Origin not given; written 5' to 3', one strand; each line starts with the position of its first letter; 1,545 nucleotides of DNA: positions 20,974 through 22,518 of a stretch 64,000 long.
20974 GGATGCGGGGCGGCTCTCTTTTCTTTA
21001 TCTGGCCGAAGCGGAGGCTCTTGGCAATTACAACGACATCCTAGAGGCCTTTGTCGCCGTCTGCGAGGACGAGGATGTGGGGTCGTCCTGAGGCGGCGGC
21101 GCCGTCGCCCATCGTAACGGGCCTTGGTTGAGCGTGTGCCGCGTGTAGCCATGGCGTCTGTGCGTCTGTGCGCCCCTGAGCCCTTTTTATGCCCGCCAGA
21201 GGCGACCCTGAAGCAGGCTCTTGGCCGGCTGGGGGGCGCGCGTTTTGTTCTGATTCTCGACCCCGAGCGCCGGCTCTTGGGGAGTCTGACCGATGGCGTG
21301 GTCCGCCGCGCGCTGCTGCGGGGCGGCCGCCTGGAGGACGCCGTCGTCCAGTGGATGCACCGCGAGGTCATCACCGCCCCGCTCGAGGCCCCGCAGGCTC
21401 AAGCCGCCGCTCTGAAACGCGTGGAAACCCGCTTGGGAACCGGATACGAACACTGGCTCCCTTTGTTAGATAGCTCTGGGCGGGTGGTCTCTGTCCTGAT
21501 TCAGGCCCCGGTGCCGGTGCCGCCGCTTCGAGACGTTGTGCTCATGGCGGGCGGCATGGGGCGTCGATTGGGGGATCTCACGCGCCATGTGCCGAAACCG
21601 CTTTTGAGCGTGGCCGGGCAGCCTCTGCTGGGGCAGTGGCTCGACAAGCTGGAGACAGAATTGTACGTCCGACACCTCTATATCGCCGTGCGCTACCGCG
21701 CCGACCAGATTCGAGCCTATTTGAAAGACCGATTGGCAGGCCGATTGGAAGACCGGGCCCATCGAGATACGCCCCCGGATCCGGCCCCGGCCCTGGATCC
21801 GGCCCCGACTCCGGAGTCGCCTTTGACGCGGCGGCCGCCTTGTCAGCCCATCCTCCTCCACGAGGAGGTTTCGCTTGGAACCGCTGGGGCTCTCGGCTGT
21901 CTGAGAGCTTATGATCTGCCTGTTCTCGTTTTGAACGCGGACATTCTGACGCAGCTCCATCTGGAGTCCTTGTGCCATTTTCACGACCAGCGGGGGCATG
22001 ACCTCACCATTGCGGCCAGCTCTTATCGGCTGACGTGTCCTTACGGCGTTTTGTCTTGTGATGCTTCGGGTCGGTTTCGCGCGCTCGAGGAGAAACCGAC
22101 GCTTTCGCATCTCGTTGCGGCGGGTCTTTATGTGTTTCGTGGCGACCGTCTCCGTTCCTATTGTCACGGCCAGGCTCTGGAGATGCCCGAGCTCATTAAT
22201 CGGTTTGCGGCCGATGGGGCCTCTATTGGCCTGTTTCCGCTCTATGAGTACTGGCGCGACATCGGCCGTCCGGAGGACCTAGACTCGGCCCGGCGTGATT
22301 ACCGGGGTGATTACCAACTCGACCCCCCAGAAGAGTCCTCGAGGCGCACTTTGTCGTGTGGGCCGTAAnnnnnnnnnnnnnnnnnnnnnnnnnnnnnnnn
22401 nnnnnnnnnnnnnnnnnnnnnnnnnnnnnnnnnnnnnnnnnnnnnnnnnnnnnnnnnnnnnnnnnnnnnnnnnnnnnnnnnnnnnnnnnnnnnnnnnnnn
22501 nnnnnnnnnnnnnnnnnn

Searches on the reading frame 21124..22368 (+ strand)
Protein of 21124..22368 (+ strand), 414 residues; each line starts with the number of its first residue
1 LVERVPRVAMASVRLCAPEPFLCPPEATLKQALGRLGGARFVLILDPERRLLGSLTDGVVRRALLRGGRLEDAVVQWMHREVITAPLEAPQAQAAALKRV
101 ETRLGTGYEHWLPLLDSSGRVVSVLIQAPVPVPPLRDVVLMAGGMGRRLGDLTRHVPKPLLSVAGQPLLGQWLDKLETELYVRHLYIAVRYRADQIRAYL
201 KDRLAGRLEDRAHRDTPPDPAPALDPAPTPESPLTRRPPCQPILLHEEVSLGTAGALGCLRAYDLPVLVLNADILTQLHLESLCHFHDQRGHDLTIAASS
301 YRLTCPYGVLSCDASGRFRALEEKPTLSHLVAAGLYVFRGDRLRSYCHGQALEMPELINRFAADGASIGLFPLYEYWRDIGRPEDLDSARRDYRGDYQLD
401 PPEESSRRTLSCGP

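Call 71: search_protein_families(library=ncbifam, proteins=[window:21124-22368:+], max_evalue=0.00001)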
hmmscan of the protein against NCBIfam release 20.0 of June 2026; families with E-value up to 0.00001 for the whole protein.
window:21124-22368:+ (414 aa): 13 families
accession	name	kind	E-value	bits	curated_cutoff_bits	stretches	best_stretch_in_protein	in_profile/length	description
NF052502.1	man1P_GTase_Rv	exception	1.4e-24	86.6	440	2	246-392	78-229/352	mannose-1-phosphate guanylyltransferase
TIGR03992.1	Arch_glmU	subfamily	6.7e-24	84.5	292.1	2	247-389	79-223/393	bifunctional sugar-1-phosphate nucleotidylyltransferase/acetyltransferase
NF041313.1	UDPGP_AglF_Halo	equivalog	5.4e-14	52.2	400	1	138-206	3-70/234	UTP--glucose-1-phosphate uridylyltransferase AglF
NF045761.1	NAMPUrTaseMurU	equivalog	1.2e-13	51.5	250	1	139-202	4-66/226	N-acetylmuramate alpha-1-phosphate uridylyltransferase MurU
NF049965.1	GlMnHpPGnyltfHddC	equivalog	1.3e-12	47.8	300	1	138-205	3-69/221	D-glycero-D-manno-heptose 1-phosphate guanosyltransferase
TIGR02091.1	glgC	equivalog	4.1e-12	45.8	424.9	1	267-381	116-247/364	glucose-1-phosphate adenylyltransferase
NF003670.0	PRK05293.1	equivalog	5e-11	42.1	470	1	267-390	121-255/382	glucose-1-phosphate adenylyltransferase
NF041173.1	Sug_nt_acttase_Thmprot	equivalog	2.2e-10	40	600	0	248-386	78-220/405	bifunctional sugar-1-phosphate nucleotidylyltransferase/acetyltransferase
TIGR01208.1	rmlA_long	equivalog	1.7e-09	37.1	320.25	0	269-390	103-231/353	glucose-1-phosphate thymidylyltransferase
TIGR02623.1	G1P_cyt_trans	equivalog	3e-08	33.4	300.25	0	138-201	3-65/255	glucose-1-phosphate cytidylyltransferase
NF002023.0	PRK00844.1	subfamily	6.4e-07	28.5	458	0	267-329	121-185/408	glucose-1-phosphate adenylyltransferase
NF001947.0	PRK00725.1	subfamily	6.5e-07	28.5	470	0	139-195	20-76/426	glucose-1-phosphate adenylyltransferase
NF045495.1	AdoCbiPCobY_Meth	equivalog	2.5e-06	27.1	250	1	137-204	2-65/195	adenosylcobinamide-phosphate guanylyltransferase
